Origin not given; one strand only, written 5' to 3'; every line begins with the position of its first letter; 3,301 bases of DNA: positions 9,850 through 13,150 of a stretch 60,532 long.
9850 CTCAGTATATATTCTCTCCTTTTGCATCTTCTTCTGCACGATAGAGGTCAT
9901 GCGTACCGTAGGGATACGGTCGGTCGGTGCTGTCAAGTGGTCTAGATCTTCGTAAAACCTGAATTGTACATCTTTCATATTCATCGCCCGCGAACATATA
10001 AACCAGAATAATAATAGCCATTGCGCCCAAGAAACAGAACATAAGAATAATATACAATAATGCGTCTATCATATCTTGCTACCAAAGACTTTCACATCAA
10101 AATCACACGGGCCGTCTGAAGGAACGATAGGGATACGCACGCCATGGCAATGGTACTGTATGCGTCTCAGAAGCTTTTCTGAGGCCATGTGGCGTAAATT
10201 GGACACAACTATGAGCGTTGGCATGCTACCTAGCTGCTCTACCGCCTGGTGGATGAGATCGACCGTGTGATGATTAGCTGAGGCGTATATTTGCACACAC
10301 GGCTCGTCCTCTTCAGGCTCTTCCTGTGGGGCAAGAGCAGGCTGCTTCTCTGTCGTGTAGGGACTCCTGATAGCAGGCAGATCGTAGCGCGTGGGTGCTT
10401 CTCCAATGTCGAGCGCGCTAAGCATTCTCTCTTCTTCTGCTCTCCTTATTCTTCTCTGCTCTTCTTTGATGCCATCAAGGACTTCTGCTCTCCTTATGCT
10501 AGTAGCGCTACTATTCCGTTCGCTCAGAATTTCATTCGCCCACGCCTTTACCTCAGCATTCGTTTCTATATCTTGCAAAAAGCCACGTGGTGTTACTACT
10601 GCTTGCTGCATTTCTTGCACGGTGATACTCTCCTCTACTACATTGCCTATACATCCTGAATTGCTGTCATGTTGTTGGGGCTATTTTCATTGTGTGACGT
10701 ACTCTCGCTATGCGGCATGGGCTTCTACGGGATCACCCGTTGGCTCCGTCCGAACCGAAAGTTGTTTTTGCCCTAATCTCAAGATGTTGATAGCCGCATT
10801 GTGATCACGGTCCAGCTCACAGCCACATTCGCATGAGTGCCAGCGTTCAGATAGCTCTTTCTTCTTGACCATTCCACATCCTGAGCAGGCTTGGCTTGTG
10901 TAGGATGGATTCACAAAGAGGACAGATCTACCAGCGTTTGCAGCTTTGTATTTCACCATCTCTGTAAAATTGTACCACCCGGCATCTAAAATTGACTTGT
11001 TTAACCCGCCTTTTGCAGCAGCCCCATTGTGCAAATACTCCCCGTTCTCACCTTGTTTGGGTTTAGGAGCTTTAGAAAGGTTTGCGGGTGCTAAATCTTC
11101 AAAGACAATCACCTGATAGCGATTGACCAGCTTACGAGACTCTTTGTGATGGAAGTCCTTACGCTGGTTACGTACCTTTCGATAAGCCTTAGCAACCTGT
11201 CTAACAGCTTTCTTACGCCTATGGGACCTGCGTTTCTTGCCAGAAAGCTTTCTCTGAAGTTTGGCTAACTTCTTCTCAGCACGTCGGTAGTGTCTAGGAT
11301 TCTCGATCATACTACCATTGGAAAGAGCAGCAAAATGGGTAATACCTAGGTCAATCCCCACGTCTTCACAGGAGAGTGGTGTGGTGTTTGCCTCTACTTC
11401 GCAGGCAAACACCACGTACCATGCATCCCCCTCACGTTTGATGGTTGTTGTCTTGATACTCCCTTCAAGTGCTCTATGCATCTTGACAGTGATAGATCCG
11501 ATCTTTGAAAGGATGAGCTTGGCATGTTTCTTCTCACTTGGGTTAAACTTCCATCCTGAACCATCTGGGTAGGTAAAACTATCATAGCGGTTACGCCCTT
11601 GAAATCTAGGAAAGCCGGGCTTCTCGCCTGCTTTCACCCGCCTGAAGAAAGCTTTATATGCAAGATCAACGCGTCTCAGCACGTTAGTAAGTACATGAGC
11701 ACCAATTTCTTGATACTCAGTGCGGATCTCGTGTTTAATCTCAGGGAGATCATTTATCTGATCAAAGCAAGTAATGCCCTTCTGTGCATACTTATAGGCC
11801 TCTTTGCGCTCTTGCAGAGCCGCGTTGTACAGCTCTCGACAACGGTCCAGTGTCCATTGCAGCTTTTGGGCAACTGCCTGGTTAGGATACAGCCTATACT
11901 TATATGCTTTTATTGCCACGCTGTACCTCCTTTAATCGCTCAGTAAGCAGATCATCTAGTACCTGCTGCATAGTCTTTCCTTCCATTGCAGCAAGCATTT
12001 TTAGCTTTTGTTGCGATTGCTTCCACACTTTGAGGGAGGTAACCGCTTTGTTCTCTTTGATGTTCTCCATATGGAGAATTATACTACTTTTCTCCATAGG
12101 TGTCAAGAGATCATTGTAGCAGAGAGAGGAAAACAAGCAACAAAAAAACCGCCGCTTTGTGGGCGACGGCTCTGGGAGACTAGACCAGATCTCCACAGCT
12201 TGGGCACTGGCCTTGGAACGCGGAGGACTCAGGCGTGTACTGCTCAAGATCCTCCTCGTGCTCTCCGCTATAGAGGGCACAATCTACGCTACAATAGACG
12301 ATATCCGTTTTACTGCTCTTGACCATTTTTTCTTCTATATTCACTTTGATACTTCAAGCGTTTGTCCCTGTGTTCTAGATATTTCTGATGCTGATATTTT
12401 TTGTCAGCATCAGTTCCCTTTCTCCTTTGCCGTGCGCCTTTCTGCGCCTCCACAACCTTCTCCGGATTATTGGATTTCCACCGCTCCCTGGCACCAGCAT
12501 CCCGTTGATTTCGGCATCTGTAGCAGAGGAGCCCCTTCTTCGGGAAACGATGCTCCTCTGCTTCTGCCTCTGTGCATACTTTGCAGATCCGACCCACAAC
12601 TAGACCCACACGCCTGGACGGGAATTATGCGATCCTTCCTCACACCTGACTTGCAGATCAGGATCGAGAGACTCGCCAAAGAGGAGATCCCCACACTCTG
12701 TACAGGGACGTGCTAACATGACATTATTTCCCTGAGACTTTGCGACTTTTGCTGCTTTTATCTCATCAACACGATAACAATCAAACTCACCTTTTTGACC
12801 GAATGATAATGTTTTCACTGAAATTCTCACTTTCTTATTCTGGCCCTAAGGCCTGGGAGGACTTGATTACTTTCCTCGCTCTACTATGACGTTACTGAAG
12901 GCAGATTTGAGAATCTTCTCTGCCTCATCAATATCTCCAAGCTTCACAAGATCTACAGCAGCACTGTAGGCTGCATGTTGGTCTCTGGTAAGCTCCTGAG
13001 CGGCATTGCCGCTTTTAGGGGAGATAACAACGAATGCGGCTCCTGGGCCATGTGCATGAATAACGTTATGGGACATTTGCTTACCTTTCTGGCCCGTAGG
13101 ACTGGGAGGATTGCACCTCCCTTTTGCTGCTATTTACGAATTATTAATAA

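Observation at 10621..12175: Self-contained RHH-TnpB unit: consensus promoter with operator palindromes, leaderless RHH gene overlapping an apparently active tnpB, and no transposase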

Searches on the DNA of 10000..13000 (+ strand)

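Call 7: search_dna_similar(query=window:10000-13000:+, collection=phages, mode=distant)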
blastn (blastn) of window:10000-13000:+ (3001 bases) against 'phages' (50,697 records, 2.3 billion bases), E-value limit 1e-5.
No match.

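Call 91: build_rna_model(alignment_id=A2, structure=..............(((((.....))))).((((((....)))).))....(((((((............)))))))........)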
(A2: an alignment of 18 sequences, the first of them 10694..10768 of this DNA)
Model R1 built from alignment A2 (18 sequences, 85 columns); structure: as given.
model positions 75; base pairs 18; branch points 2; effective number of sequences 3.19; information 0.753 bits per position. Calibrated on 0.2 Mb of random sequence (short: E-values are rough).
structure used (alignment columns):
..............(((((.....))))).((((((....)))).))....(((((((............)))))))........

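Call 92: search_with_rna_model(model_id=R1, sources=[window, L016, L018, L019, L020, L021, L022, L023, L024, L028, L029, L030, L031, L035, L036, L047, L100, L101, L102, L103, L104, L107, L109, L110, L111, L112, L117, L118, L119, L120, L121, L123, L125, L127, L128, L129, L130, L131, L133, L135, L136, L137, L138, L139, L140, L143, L146, L147, L148, L149, L150, L151, L152, L155, L156, L157, L158, L160, L162, L163, L170, L172, L181, L182, L190, L191, L180, L197], max_evalue=0.01)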
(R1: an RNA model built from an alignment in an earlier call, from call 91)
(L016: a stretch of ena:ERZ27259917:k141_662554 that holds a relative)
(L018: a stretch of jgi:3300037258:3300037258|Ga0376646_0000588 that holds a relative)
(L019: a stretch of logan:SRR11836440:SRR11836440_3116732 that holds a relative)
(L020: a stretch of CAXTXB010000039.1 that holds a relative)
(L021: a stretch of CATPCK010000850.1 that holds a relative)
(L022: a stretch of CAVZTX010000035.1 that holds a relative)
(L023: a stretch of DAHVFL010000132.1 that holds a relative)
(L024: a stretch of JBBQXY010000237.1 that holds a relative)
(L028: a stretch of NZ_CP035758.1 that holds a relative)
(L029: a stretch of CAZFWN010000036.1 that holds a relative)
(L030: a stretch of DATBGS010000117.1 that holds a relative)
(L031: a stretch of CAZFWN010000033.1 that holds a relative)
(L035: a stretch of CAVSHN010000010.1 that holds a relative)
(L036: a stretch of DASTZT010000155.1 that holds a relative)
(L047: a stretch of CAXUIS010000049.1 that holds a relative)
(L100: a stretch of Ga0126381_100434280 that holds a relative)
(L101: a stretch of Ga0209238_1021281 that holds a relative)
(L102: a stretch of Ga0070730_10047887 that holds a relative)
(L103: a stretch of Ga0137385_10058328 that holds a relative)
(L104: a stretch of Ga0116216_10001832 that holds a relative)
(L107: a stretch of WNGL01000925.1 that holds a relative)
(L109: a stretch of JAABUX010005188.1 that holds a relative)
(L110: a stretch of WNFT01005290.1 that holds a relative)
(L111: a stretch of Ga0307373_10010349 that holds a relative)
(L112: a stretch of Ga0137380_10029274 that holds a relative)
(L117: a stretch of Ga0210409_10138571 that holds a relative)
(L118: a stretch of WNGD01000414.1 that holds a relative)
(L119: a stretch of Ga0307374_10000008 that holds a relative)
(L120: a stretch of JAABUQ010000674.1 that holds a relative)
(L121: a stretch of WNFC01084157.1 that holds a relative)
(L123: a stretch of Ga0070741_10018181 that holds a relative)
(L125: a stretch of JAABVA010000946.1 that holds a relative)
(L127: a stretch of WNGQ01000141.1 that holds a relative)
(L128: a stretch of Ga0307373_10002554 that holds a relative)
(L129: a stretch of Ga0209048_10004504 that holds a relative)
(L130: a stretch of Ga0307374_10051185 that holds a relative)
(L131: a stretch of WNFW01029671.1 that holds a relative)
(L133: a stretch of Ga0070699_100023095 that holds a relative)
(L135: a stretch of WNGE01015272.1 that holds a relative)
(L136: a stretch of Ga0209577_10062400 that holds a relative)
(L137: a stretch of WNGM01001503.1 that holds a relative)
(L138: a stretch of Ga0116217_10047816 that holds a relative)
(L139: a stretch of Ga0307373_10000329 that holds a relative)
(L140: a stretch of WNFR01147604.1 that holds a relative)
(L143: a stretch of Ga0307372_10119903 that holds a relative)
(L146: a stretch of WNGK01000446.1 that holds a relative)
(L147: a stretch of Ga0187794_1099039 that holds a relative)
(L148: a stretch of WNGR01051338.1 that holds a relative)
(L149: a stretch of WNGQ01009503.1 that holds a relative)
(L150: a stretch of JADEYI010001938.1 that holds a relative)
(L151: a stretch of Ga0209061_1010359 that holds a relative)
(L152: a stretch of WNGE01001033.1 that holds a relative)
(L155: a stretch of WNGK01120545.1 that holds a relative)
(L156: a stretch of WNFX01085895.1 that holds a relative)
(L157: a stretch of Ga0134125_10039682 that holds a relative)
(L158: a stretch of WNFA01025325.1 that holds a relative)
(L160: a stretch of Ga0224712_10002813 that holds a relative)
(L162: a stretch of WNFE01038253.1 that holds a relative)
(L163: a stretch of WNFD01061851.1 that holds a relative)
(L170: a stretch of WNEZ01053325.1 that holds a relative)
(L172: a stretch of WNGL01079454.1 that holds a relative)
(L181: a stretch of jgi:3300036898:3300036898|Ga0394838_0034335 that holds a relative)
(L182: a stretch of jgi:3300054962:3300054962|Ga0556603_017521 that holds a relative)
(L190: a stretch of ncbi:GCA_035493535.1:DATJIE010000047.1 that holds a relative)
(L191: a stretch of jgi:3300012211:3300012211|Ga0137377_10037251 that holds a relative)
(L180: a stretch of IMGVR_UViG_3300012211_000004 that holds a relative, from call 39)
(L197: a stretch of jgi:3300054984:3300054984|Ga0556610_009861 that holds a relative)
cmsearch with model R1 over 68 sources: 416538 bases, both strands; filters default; matches with E-value up to 0.01: 65.
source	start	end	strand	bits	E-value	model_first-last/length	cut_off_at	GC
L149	4233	4307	+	94.1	1e-29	1-75/75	no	0.61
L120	4233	4307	+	90.9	1.2e-28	1-75/75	no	0.6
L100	1201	1274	+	89.4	4.2e-28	1-75/75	no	0.61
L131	3881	3955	+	88.4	9.5e-28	1-75/75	no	0.63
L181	1725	1800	+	85.5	1e-26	1-75/75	no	0.63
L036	3243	3317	+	84.6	2e-26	1-75/75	no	0.67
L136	2208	2282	+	84.5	2.1e-26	1-75/75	no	0.6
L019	4867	4940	+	83.4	5.3e-26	1-75/75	no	0.54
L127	4233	4307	+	83.3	5.9e-26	1-75/75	no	0.67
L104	4179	4253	+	82.2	1.4e-25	1-75/75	no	0.61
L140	1936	2010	+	82.1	1.4e-25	1-75/75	no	0.65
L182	5155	5228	+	80.8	4.3e-25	1-75/75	no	0.59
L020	3913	3984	+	78.1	3.6e-24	1-75/75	no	0.61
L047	4230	4303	+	78.1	3.7e-24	1-75/75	no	0.59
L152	4695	4769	-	77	8.6e-24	1-75/75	no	0.59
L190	1525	1598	+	74.8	5.3e-23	1-75/75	no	0.58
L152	6188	6269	-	68.7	6.6e-21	1-75/75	no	0.57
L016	5152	5221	+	65.6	8e-20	1-75/75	no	0.53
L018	5146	5219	+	61.4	2.4e-18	1-75/75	no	0.53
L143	1877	1953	+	58.8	1.9e-17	1-75/75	no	0.6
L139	4160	4236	+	55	3.9e-16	1-75/75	no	0.57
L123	2835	2913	+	53.3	1.6e-15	1-75/75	no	0.57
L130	4088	4165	+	53.2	1.7e-15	1-75/75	no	0.55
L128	4130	4206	+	52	4.3e-15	1-75/75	no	0.53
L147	1504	1584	+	51.2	8.7e-15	1-75/75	no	0.59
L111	4109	4185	+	50.5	1.5e-14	1-75/75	no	0.55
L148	3772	3853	+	49.2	4.3e-14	1-75/75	no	0.62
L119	4109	4185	+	47.4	1.8e-13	1-75/75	no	0.55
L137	4258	4319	+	46.7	3.2e-13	1-75/75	no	0.56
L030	4141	4217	+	37.5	4.8e-10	1-75/75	no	0.62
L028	4137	4237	+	36.7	9.4e-10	1-75/75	no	0.53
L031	2100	2176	+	36.2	1.4e-09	1-75/75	no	0.66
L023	4169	4241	+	35.7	2e-09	1-75/75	no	0.63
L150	4169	4241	+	35.7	2e-09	1-75/75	no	0.63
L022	4160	4232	+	35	3.5e-09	1-75/75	no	0.62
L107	4109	4182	+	34.2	6.8e-09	1-75/75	no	0.64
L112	3724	3804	+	33.7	1e-08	1-75/75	no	0.57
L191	2081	2159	+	33.7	1e-08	1-75/75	no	0.54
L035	4142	4245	+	33.1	1.7e-08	1-75/75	no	0.64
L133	3976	4054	+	32.9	2e-08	1-75/75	no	0.62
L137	4115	4202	+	32.5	2.7e-08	1-75/75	no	0.53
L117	1903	1977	+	32.4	2.9e-08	1-75/75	no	0.61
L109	4115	4189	+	31.3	7.3e-08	1-75/75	no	0.6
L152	4169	4246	+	31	9.2e-08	1-75/75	no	0.64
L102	2773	2846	+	30.8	1e-07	1-75/75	no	0.51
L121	3495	3570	+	30.5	1.4e-07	1-75/75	no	0.61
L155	1788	1865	+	30.4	1.5e-07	1-75/75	no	0.64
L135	4115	4189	+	30.3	1.6e-07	1-75/75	no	0.61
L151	2399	2476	+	28.2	8.2e-07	1-75/75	no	0.62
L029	4132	4208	+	28.2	8.4e-07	1-75/75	no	0.66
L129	2288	2360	+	27.7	1.3e-06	1-75/75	no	0.55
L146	4169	4250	+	26.2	4.2e-06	1-75/75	no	0.65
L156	1982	2066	+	25.5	7.2e-06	1-75/75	no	0.6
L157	1771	1848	+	24.9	1.2e-05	1-75/75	no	0.67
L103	1247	1325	+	24.7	1.4e-05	1-75/75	no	0.62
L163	2385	2462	+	24.4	1.8e-05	1-75/75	no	0.68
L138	2160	2234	+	23.9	2.7e-05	1-75/75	no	0.64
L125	4118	4196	+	22.9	5.8e-05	1-75/75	no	0.48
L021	3002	3080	+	22.9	6e-05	1-75/75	no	0.63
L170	2131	2207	+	22.8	6.6e-05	1-75/75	no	0.68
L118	4106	4181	+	21.4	0.0002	1-75/75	no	0.64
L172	2268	2344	+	21.3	0.00022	1-75/75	no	0.66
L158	4167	4244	+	20.4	0.00044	1-75/75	no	0.64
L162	3512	3589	+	20.3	0.00046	1-75/75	no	0.64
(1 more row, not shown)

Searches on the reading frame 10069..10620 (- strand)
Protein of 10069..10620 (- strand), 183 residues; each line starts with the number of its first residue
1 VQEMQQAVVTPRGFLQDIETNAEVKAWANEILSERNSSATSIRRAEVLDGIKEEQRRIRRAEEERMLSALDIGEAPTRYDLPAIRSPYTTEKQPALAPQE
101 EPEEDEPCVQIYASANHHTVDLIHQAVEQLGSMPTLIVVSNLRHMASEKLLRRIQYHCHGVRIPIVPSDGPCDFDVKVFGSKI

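Call 3: search_protein_families(library=pfam, proteins=[window:10069-10620:-], max_evalue=0.1)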
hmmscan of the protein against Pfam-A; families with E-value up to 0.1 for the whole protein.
window:10069-10620:- (183 aa): 0 families

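Call 39: find_related_loci(query=window:10069-10620:-, collection=viral_contigs, flank=5000)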
Query window:10069-10620:- (183 aa) in viral_contigs; peptide patterns used: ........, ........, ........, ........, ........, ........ (x = any residue, [..] = any of these).
19 stretches matched a pattern; 2 encode a relative of the query (tblastn E <= 1e-3); 1 distinct loci.
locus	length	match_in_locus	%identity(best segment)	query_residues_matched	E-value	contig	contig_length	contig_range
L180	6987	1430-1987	88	1-183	4e-106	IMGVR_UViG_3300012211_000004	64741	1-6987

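Call 93: search_protein_families(library=pfam, proteins=[L180:926-1273:+, L180:384-929:+], max_evalue=0.01)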
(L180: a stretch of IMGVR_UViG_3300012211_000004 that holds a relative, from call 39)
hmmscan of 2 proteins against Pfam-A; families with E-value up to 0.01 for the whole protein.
L180:926-1273:+ (115 aa): 0 families

L180:384-929:+ (181 aa): 0 families
